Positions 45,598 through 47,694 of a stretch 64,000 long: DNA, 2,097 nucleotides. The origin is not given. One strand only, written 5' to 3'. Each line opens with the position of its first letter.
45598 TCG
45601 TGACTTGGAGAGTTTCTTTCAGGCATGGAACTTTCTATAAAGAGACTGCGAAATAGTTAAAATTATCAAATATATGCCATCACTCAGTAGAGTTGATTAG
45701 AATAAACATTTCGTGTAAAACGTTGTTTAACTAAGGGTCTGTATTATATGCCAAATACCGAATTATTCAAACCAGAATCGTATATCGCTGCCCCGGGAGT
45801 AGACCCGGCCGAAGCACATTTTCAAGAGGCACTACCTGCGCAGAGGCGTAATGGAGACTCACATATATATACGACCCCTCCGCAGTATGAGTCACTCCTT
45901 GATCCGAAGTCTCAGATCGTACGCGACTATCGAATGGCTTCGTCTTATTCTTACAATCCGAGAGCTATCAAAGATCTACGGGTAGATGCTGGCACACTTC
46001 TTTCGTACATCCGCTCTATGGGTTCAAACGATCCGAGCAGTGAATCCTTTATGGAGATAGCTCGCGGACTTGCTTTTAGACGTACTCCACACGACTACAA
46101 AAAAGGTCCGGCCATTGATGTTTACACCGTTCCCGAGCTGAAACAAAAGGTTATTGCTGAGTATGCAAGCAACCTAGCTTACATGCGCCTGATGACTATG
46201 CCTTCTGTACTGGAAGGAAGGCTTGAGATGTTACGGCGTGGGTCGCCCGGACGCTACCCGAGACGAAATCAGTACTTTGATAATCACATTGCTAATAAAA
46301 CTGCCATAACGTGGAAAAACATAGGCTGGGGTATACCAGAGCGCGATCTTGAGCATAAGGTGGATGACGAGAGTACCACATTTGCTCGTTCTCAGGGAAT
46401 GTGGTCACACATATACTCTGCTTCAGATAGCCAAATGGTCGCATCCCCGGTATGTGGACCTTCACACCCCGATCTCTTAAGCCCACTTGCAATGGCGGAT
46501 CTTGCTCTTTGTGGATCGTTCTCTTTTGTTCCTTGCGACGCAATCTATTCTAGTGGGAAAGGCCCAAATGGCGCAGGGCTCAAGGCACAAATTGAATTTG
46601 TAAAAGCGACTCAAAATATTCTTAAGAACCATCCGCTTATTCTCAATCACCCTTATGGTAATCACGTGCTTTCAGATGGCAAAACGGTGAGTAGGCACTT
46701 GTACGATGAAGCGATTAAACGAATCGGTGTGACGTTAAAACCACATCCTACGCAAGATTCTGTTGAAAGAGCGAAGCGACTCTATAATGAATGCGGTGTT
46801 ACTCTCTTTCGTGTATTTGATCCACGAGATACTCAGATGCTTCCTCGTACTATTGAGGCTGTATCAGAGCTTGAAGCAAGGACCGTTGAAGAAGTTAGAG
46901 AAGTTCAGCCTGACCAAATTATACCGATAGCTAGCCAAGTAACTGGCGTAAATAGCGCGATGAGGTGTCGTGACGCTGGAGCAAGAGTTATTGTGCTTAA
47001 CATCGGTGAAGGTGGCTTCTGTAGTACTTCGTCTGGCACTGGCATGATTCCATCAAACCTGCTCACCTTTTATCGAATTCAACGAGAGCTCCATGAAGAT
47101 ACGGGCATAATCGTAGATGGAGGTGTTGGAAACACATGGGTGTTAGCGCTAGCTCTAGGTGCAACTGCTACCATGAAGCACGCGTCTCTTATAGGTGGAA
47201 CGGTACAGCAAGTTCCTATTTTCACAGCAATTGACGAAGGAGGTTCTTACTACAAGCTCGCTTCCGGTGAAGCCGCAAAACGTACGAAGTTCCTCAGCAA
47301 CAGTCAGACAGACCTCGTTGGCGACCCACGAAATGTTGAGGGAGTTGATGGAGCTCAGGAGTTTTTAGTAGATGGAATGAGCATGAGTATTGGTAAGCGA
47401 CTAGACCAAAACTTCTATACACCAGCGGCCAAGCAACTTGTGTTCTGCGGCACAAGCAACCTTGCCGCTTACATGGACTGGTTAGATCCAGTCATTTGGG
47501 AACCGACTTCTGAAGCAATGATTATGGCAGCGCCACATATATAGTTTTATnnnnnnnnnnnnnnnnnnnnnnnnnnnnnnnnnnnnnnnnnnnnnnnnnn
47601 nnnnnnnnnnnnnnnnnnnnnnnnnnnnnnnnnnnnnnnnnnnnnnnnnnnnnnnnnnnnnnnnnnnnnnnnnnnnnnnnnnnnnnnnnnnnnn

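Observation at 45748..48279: Overlapping IMPDH/GMP-reductase-like and ITPase(Ham1)-like gene pair in the accessory block: possible nucleotide-modifying module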

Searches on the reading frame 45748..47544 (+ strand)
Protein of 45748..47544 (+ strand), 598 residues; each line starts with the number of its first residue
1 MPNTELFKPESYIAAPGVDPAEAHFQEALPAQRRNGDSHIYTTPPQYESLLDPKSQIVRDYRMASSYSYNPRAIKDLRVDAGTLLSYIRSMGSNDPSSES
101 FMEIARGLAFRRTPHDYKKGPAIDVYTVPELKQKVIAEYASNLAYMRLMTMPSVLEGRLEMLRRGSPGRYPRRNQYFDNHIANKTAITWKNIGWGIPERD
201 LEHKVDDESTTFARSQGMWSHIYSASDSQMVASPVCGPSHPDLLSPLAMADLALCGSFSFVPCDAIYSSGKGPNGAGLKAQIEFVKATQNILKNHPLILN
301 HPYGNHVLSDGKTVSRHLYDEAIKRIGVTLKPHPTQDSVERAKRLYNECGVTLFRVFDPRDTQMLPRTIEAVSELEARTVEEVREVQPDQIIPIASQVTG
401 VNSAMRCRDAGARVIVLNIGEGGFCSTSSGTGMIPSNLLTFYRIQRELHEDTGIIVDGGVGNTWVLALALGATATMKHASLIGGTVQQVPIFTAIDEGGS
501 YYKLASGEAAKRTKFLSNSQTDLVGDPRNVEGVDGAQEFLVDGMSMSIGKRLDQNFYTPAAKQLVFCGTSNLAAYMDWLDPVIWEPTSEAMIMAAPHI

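Call 3: search_protein_families(library=pfam, proteins=[window:45748-47544:+], max_evalue=0.1)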
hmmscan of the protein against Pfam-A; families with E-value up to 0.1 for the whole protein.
window:45748-47544:+ (598 aa): 2 families
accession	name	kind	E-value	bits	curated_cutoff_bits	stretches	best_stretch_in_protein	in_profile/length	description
PF00478.31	IMPDH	-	6.7e-08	32.4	25.6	1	371-535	127-291/345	IMP dehydrogenase / GMP reductase domain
PF01070.24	FMN_dh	-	0.07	12.6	24.9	0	400-476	228-300/350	FMN-dependent dehydrogenase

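Call 4: search_protein_families(library=ncbifam, proteins=[window:45748-47544:+], max_evalue=0.1)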
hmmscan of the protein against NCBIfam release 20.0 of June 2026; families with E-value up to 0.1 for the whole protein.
window:45748-47544:+ (598 aa): 9 families
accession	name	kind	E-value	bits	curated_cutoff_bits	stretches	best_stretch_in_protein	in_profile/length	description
NF005869.0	PRK07807.1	equivalog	2.8e-06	26.6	549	1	378-513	257-392/479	GuaB1 family IMP dehydrogenase-related protein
NF052358.1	GMPRedGuaB1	equivalog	6.4e-05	22.3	675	1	378-513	257-392/479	GMP reductase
TIGR01302.1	IMP_dehydrog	equivalog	7.1e-05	21.8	481.5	1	376-485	252-362/450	IMP dehydrogenase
TIGR01303.1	IMP_DH_rel_1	equivalog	8.7e-05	21.6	562.75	1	380-520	257-397/475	GuaB1 family IMP dehydrogenase-related protein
NF005493.0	PRK07107.1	equivalog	0.00092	17.9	585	1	370-516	264-416/502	IMP dehydrogenase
TIGR01305.1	GMP_reduct_1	equivalog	0.0021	17.2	492.15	1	373-477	134-238/343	GMP reductase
NF003470.0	PRK05096.1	equivalog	0.0025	17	397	1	376-475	138-237/347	GMP reductase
NF003966.0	PRK05458.1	equivalog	0.039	13.3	344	1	377-511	129-261/327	GMP reductase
NF003724.0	PRK05329.2-3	equivalog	0.1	11.6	327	0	390-431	3-43/426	glycerol-3-phosphate dehydrogenase subunit GlpB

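Call 5: find_homologous_proteins(query=window:45748-47544:+)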
Query window:45748-47544:+ (598 aa): 3 proteins with E <= 0.001 among 8000 candidates.
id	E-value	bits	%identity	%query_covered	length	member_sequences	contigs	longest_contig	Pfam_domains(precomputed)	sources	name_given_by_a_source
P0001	0.0e+0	1375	100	100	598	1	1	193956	PF00478.32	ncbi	-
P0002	2.2e-165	570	50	94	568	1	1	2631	PF00478.32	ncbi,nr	ncbi:MAG: IMP dehydrogenase, partial [Bdellovibrionales bacterium]|nr:IMP dehydrogenase [Bdellovibri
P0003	1.8e-127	444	41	94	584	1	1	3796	PF00478.32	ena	-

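Call 6: search_solved_structures(query=window:45748-47544:+, max_evalue=1, show_alignments=2)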
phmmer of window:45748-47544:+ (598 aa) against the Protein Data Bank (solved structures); distinct sequences matched with E-value up to 1: 46.
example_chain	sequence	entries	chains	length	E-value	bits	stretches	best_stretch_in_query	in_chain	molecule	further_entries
9auv_A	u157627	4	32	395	4.8e-06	28.5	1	377-507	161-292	Inosine-5'-monophosphate dehydrogenase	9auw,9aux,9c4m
7oj2_A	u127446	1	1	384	5.7e-06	28.2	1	374-503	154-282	Inosine-5'-monophosphate dehydrogenase,Inosine-5'-monophosphate dehydrogenase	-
6kcf_A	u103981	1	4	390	1.5e-05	26.8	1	368-516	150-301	Inosine-5'-monophosphate dehydrogenase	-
9auy_A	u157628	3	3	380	1.9e-05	26.5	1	380-507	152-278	Inosine-5'-monophosphate dehydrogenase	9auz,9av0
7oj1_B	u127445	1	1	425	4.8e-05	25.2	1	375-488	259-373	Inosine-5'-monophosphate dehydrogenase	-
1zfj_A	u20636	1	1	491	5.1e-05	25.1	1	377-503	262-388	INOSINE MONOPHOSPHATE DEHYDROGENASE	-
6mgu_A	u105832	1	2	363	5.7e-05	24.9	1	379-504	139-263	Inosine-5'-monophosphate dehydrogenase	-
9av1_A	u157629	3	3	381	6.3e-05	24.8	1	377-536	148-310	Inosine-5'-monophosphate dehydrogenase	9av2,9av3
4my1_A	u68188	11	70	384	6.5e-05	24.8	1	379-504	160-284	Inosine-5'-monophosphate dehydrogenase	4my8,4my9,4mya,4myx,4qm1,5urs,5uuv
4mjm_A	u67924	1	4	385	6.6e-05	24.7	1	379-504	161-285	Inosine-5'-monophosphate dehydrogenase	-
7qbj_A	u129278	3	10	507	0.0001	24.1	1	377-536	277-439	Inosine-5'-monophosphate dehydrogenase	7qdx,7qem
3tsb_A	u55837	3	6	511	0.00011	24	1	379-504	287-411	Inosine-5'-monophosphate dehydrogenase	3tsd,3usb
8ebc_A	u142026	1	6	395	0.0002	23.1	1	369-537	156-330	Lmo0132 protein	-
5upy_A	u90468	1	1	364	0.00031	22.5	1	379-501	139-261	Inosine-5'-monophosphate dehydrogenase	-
5upx_A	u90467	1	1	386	0.00035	22.3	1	379-501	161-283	Inosine-5'-monophosphate dehydrogenase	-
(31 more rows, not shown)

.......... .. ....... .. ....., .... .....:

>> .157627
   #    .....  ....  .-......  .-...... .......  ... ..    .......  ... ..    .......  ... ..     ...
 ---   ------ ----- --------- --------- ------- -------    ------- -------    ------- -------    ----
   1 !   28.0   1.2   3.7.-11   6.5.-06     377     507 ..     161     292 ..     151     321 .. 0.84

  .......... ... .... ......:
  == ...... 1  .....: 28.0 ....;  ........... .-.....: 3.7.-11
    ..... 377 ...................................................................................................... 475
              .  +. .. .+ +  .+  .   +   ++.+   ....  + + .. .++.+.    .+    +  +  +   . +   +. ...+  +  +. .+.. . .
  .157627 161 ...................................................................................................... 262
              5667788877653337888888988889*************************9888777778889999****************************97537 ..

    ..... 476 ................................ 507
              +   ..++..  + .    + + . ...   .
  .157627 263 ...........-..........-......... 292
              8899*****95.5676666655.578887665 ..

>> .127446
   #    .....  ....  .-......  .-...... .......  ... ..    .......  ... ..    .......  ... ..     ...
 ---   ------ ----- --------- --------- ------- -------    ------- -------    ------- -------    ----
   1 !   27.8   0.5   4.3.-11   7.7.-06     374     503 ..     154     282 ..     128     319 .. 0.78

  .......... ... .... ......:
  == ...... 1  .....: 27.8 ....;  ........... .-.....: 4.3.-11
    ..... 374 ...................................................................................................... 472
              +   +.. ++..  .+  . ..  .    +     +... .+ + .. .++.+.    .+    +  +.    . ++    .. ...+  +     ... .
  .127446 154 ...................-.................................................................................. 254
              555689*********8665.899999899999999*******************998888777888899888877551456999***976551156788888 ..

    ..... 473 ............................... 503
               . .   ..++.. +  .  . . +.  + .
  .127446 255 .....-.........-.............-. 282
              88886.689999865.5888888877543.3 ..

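Call 8: find_encoding_contigs(protein=P0003, flank=5000)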
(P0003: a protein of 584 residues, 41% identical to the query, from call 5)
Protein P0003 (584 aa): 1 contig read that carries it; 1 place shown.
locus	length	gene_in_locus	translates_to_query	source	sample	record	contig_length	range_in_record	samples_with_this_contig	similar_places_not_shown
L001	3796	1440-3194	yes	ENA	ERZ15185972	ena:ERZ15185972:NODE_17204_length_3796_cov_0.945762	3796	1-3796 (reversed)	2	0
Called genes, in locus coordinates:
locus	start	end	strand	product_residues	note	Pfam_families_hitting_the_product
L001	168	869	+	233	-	-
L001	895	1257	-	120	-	-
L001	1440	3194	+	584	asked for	PF00478:IMPDH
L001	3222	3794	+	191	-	?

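Call 9: find_encoding_contigs(protein=P0002, flank=5000)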
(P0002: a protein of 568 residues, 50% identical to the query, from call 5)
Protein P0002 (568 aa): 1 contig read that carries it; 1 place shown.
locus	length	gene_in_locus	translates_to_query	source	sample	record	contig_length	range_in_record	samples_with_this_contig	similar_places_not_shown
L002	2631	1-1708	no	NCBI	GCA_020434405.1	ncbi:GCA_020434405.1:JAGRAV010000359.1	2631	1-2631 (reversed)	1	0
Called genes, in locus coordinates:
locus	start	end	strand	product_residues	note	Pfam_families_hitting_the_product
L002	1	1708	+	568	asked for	PF00478:IMPDH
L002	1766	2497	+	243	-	PF01725:Ham1p_like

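Call 18: find_encoding_contigs(protein=P0001, flank=10000, max_places=3)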
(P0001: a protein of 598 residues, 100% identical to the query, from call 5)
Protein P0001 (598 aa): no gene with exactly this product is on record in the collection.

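Call 19: predict_structure(alignment_id=A1)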
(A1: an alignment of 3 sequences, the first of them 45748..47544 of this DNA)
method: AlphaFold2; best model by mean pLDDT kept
length: 598 residues; sequences in the alignment: 3
mean_pLDDT: 37.5   pTM: 0.35
mean pLDDT of the five models: 37.5, 35.0, 34.0, 33.8, 33.2
residues with pLDDT >= 90: 0; 70-90: 32; 50-70: 95; < 50: 471
segments of 3 or more residues with pLDDT < 50: 1-47, 49-244, 264-266, 268-273, 361-389, 398-400, 417-598
pLDDT, mean of each block of 10 residues (from residue 1): 29 33 31 32 40 46 36 36 38 38 37 26 33 35 26 27 30 34 30 23 25 22 24 33 51 55 49 60 80 65 56 67 66 58 74 59 40 38 40 52 56 49 23 29 45 40 25 22 21 25 23 23 24 23 25 26 22 25 23 24
secondary structure, 60 per line:
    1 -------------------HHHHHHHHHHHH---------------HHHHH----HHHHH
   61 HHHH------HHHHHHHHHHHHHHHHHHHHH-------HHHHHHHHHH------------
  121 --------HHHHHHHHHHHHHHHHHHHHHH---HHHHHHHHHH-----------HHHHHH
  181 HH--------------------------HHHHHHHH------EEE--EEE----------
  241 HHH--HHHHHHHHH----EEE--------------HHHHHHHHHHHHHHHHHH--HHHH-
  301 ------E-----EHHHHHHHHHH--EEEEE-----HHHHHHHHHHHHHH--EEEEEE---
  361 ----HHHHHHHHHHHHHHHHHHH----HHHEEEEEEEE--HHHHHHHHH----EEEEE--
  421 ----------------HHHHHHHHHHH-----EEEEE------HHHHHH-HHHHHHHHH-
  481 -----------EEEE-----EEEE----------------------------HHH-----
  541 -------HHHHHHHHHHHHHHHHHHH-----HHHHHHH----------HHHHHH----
elements in order: H20-31 H47-51 H56-64 H71-91 H99-108 H129-150 H154-163 H175-182 H209-216 E223-225 E228-230 H246-254 E259-261 H276-293 H296-299 H314-323 E326-330 H336-349 E352-357 H365-383 E391-398 H401-409 E414-418 H437-447 E453-457 H464-469 H471-479 E492-495 E501-504 H548-566 H572-578 H589-594

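Call 20: search_protein_representatives(alignment_id=A1)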
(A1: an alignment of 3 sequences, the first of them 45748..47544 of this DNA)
Query: 3 sequences, 579 profile positions. Proteins with E-value up to 0.001 (for the whole library): 181; up to 1e-10: 57; up to 1e-30: 24. The best 150 are listed.
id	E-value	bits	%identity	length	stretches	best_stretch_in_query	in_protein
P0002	0.0e+00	1058.9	-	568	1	6-579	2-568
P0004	3.4e-201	685.7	-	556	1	26-578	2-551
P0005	6.2e-172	589.1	-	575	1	31-578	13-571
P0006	3.5e-158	543.7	-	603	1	30-577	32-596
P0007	2.1e-126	438.8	-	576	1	32-577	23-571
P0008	2.0e-59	217.6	-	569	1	133-559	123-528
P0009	3.6e-58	213.5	-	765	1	104-578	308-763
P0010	3.7e-57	210.1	-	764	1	104-578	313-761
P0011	1.2e-56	208.4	-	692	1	139-578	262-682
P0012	1.0e-52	195.5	-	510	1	98-575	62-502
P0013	2.2e-49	184.5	-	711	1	138-568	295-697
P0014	3.4e-48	180.6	-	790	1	132-578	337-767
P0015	1.1e-47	178.9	-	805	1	56-565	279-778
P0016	1.6e-47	178.3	-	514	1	97-571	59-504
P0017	9.8e-46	172.4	-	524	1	90-576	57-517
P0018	5.8e-45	169.9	-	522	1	139-572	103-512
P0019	1.5e-41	158.6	-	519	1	115-578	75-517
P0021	2.3e-35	138.2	-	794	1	135-517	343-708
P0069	4.9e-08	48.0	-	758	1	316-518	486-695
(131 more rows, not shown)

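Call 24: search_protein_families(library=padloc, proteins=[window:45748-47544:+, P0009], max_evalue=0.01)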
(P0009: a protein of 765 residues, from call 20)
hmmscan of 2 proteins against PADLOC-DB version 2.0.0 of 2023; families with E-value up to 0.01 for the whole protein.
window:45748-47544:+ (598 aa): 0 families

P0009 (765 aa): 0 families

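Call 25: find_homologous_proteins(query=A3, max_evalue=1e-10)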
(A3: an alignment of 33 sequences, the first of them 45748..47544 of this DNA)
Query A3 (33 sequences) (598 aa, profile of the alignment): 3 proteins with E <= 1e-10 among 8000 candidates.
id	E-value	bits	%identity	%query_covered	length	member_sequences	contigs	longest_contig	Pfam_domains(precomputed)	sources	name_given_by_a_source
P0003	2.9e-182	625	41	94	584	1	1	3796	PF00478.32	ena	-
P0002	3.3e-177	609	50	94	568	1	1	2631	PF00478.32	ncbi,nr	ncbi:MAG: IMP dehydrogenase, partial [Bdellovibrionales bacterium]|nr:IMP dehydrogenase [Bdellovibri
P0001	5.3e-171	588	100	100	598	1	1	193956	PF00478.32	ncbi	-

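Call 28: find_related_loci(query=A4, collection=genome_contigs, flank=8000)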
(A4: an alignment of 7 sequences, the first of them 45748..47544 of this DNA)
Query A4 (598 aa) in genome_contigs; peptide patterns used: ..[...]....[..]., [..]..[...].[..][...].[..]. (x = any residue, [..] = any of these).
31 stretches matched a pattern, but none encodes a relative of the query by tblastn (E <= 1e-3).

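Call 29: list_cluster_members(proteins=[P0001, P0004, P0005, P0006, P0007, P0008, P0009, P0010, P0011, P0012])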
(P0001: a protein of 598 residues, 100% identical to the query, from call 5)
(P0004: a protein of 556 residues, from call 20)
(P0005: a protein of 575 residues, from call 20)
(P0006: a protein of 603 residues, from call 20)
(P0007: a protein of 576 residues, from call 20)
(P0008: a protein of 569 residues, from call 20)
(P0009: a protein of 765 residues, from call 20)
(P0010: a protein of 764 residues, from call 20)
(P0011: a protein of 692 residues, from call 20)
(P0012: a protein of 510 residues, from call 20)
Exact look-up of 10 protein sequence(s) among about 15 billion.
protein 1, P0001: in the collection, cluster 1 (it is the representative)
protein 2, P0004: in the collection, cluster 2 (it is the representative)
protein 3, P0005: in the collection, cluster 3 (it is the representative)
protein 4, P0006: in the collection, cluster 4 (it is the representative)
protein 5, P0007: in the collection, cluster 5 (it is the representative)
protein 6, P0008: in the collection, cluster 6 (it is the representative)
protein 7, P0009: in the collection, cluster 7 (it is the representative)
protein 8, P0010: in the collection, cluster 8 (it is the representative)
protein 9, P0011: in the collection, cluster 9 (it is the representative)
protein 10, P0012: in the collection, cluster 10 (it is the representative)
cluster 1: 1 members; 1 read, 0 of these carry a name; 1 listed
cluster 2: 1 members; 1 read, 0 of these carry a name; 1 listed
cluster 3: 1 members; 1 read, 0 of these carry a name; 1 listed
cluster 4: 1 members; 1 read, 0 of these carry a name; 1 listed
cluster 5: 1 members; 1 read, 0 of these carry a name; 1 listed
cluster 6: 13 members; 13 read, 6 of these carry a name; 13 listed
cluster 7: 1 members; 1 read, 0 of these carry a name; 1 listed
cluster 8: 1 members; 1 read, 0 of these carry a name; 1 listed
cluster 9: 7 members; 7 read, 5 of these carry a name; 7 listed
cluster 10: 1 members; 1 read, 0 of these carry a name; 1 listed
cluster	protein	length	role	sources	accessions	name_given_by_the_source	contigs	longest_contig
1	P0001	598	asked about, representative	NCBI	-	-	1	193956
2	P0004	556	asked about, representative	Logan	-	-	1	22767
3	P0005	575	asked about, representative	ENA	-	-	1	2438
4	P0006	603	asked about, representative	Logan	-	-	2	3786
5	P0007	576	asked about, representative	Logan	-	-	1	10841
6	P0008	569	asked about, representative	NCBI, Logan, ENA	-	-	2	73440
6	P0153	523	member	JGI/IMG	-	hypothetical protein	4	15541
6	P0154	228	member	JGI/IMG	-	hypothetical protein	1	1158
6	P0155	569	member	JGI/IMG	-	hypothetical protein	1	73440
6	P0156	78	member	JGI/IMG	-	hypothetical protein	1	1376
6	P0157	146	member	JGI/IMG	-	hypothetical protein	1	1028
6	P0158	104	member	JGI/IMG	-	hypothetical protein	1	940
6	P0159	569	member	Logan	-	-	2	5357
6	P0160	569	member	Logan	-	-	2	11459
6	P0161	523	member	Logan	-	-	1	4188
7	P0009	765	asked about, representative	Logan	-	-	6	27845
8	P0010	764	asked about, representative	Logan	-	-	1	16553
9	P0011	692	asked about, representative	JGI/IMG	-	XTP/dITP diphosphohydrolase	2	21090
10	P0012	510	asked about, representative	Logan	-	-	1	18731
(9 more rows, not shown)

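Call 30: find_encoding_contigs(protein=P0004, flank=10000, max_places=2)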
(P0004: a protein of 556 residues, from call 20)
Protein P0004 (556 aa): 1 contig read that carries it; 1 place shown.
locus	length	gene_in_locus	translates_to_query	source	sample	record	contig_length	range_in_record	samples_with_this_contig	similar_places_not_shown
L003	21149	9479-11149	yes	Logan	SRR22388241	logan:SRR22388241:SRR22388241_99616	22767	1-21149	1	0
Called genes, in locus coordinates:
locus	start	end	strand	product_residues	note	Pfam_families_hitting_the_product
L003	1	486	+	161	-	?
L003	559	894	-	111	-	-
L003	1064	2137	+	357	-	-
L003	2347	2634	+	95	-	-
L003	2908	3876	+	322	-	-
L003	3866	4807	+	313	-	PF02574:S-methyl_trans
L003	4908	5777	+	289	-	PF13673:Acetyltransf_10 (faint), PF08445:FR47 (faint), PF13527:Acetyltransf_9 (faint), PF00583:Acetyltransf_1 (weak), PF13508:Acetyltransf_7 (weak)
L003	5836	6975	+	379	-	PF04577:Glyco_transf_61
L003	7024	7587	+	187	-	-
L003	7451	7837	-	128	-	-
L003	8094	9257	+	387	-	PF00989:PAS, PF08448:PAS_4 (weak), PF13426:PAS_9, PF08447:PAS_3 (weak), PF00512:HisKA, PF02518:HATPase_c, PF13589:HATPase_c_3 (weak), PF14501:HATPase_c_5 (weak), +1 more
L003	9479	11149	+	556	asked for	PF00478:IMPDH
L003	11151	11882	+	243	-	PF01725:Ham1p_like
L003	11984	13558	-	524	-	PF01070:FMN_dh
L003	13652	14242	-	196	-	-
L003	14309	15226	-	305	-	PF01636:APH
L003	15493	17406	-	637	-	-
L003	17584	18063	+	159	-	PF00903:Glyoxalase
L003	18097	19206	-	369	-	PF13458:Peripla_BP_6, PF01094:ANF_receptor (weak)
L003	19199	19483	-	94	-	PF19447:DUF5985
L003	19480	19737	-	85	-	PF19447:DUF5985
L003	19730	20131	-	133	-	-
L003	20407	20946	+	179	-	PF04229:GrpB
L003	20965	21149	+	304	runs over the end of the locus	PF00266:Aminotran_5, PF01041:DegT_DnrJ_EryC1, PF01053:Cys_Met_Meta_PP (weak)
